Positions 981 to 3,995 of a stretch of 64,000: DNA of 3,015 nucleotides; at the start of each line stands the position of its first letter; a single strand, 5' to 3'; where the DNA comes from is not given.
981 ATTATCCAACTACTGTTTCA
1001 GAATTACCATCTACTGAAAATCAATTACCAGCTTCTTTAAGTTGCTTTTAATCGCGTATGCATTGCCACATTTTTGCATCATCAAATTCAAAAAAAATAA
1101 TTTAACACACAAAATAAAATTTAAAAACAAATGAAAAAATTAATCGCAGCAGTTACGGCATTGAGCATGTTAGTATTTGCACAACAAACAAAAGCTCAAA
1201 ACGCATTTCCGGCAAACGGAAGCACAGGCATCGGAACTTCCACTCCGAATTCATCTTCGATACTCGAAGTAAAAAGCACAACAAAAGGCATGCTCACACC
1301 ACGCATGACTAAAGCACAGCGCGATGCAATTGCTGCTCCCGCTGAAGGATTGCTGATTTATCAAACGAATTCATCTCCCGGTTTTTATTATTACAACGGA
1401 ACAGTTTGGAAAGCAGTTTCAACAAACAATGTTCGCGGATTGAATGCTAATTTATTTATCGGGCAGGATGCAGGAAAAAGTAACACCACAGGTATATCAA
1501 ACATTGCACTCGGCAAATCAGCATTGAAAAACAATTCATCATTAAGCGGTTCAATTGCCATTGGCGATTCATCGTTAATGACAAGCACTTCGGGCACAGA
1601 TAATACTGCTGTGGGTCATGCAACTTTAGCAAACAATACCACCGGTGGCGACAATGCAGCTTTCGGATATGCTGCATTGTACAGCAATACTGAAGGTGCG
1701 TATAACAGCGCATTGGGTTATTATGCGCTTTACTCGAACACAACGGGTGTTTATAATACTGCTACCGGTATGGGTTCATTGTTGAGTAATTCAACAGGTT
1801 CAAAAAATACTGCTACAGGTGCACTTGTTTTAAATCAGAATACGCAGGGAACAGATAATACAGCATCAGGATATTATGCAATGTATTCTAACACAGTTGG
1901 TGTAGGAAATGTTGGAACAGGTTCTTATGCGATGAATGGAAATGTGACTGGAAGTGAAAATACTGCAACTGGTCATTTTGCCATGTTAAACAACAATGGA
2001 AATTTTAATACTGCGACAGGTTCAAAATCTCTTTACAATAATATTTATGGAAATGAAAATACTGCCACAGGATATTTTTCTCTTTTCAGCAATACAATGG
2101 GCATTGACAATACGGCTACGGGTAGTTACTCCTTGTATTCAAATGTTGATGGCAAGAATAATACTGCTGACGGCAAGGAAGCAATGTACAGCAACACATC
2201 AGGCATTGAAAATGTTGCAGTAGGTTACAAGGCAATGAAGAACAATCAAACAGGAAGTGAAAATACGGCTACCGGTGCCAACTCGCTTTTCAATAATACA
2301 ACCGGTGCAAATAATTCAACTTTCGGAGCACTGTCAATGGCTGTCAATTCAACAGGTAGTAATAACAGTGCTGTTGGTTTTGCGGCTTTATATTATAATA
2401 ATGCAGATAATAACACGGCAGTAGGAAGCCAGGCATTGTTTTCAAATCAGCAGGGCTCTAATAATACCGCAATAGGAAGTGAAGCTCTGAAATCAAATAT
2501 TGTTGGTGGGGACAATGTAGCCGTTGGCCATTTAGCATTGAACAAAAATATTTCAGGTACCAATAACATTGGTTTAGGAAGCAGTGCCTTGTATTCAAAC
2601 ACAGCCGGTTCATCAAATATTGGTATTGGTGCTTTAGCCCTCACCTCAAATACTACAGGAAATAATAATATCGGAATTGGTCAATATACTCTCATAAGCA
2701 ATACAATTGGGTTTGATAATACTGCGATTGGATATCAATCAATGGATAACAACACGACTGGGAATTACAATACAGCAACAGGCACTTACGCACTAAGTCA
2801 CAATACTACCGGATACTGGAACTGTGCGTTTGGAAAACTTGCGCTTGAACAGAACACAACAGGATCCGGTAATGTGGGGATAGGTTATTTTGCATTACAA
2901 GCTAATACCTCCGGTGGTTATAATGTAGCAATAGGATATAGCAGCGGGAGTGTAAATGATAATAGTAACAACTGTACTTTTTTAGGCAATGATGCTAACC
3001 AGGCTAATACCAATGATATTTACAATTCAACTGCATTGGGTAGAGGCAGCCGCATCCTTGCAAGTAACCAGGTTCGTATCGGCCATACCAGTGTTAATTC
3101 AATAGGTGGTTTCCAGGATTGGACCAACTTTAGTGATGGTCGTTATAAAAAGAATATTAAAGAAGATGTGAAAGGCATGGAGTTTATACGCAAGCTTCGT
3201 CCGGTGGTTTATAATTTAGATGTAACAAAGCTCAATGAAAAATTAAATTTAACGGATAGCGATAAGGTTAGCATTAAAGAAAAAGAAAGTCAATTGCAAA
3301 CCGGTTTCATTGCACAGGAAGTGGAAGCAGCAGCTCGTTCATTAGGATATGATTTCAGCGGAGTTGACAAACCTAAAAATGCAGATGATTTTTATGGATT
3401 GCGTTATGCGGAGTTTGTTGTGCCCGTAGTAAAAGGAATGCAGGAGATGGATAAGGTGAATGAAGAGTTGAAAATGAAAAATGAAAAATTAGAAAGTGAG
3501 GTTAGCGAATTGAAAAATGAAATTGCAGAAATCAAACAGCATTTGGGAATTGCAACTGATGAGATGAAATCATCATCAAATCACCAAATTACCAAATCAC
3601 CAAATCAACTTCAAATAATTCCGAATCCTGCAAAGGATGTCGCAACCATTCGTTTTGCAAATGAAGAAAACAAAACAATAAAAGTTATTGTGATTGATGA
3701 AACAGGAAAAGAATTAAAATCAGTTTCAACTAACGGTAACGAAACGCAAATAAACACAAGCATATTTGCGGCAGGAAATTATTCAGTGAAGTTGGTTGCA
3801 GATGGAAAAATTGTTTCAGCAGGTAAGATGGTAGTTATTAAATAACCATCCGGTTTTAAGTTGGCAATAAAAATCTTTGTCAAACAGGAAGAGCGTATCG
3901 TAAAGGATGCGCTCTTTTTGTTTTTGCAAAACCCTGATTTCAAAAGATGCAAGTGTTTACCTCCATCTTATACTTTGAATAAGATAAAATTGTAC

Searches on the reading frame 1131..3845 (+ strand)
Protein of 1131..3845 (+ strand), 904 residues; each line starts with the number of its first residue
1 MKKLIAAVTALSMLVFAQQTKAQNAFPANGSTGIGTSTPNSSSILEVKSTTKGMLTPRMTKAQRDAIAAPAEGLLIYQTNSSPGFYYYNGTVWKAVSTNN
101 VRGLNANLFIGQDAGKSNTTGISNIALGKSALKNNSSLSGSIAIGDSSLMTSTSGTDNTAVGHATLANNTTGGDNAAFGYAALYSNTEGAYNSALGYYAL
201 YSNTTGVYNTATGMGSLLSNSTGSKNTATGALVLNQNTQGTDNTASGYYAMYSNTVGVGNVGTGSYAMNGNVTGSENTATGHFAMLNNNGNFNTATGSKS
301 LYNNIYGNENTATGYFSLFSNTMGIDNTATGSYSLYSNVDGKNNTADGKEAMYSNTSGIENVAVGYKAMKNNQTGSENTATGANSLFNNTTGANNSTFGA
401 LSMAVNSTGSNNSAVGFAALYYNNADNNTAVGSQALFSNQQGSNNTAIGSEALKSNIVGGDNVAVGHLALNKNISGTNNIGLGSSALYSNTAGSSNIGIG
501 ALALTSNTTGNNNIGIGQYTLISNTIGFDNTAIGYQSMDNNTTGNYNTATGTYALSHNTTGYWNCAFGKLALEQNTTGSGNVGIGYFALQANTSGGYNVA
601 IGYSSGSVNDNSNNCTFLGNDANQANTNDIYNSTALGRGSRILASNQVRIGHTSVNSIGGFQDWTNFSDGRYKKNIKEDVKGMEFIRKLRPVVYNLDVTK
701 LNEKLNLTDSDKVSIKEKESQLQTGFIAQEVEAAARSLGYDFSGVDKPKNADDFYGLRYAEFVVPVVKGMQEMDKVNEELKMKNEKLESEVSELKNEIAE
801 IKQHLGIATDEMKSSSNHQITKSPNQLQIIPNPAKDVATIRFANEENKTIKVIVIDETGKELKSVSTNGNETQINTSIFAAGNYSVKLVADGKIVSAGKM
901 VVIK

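Call 37: search_protein_families(library=pfam, proteins=[window:1131-3845:+], max_evalue=0.0001)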
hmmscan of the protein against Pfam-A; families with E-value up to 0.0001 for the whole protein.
window:1131-3845:+ (904 aa): 2 families
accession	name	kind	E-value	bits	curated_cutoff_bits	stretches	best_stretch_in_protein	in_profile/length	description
PF18962.6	Por_Secre_tail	-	1.5e-09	38.4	27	1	829-901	1-74/75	Secretion system C-terminal sorting domain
PF13884.11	Peptidase_S74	-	1.9e-09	38.1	22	1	668-737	1-55/58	Chaperone of endosialidase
